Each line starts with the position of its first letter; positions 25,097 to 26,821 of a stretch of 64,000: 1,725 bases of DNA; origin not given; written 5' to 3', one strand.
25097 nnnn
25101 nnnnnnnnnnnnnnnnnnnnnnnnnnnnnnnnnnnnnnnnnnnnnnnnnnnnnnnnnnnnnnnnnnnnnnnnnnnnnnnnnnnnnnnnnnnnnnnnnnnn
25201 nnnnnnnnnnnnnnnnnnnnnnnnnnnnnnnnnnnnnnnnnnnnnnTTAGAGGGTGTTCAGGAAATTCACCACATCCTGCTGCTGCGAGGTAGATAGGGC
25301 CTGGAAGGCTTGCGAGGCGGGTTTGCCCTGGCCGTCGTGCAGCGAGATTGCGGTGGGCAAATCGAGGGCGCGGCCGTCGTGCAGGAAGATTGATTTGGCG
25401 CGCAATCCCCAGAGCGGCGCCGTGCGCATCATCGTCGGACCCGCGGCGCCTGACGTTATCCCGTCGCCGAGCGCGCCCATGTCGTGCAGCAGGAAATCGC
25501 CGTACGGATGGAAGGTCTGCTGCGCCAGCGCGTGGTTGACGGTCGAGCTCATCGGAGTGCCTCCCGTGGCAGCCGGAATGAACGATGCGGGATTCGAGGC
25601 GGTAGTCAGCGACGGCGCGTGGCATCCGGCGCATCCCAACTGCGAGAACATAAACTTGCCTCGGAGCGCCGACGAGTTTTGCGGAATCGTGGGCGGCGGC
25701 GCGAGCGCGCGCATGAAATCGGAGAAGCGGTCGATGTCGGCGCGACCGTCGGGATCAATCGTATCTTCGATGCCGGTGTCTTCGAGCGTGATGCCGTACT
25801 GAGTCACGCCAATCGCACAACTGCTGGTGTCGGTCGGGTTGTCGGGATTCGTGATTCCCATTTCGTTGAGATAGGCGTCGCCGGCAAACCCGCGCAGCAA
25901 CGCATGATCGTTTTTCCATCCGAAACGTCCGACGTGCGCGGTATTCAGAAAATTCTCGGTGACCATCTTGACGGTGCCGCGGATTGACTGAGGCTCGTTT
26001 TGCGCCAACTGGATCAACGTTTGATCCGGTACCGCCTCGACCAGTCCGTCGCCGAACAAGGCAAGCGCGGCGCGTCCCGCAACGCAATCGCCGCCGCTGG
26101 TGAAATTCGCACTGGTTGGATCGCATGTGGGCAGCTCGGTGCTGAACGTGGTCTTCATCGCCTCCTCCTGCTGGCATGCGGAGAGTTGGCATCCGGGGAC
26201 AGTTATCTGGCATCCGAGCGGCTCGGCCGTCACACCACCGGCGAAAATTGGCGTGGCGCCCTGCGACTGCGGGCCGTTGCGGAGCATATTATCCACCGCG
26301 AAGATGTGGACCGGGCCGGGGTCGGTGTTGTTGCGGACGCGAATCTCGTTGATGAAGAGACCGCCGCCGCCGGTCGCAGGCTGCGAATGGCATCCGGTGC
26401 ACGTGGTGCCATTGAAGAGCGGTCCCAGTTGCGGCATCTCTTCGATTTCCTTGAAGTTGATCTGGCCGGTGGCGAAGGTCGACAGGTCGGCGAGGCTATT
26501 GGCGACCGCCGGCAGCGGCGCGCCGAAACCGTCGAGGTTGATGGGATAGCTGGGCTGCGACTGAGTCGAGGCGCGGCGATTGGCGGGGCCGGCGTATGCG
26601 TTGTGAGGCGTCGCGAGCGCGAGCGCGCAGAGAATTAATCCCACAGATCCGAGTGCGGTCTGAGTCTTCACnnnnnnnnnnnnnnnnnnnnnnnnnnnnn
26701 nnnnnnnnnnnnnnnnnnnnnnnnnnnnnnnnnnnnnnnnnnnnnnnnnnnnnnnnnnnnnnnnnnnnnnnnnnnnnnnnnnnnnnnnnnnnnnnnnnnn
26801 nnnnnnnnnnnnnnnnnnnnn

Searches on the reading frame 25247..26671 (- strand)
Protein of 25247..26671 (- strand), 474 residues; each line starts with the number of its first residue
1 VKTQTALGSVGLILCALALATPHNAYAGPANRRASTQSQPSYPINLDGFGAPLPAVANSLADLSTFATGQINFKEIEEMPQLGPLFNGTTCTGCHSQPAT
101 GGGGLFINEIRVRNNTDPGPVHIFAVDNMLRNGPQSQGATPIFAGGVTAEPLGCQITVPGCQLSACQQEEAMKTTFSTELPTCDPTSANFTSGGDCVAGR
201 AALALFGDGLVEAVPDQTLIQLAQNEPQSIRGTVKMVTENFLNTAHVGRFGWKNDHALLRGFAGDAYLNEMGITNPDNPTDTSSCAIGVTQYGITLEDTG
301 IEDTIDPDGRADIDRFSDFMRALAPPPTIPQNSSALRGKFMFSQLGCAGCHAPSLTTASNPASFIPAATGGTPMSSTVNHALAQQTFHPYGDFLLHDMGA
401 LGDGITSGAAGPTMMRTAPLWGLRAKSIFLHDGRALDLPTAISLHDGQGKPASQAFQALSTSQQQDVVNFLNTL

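Call 83: search_protein_families(library=pfam, proteins=[window:25247-26671:-], max_evalue=0.0001)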
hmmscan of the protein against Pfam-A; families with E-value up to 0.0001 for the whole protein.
window:25247-26671:- (474 aa): 2 families
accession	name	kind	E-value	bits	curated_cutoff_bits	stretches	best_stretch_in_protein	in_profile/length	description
PF06537.16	DHOR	-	8.6e-33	114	22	1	199-474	214-499/499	Di-haem oxidoreductase, putative peroxidase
PF00034.26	Cytochrom_C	-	2.7e-05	25.8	21.3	0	337-474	3-89/90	Cytochrome c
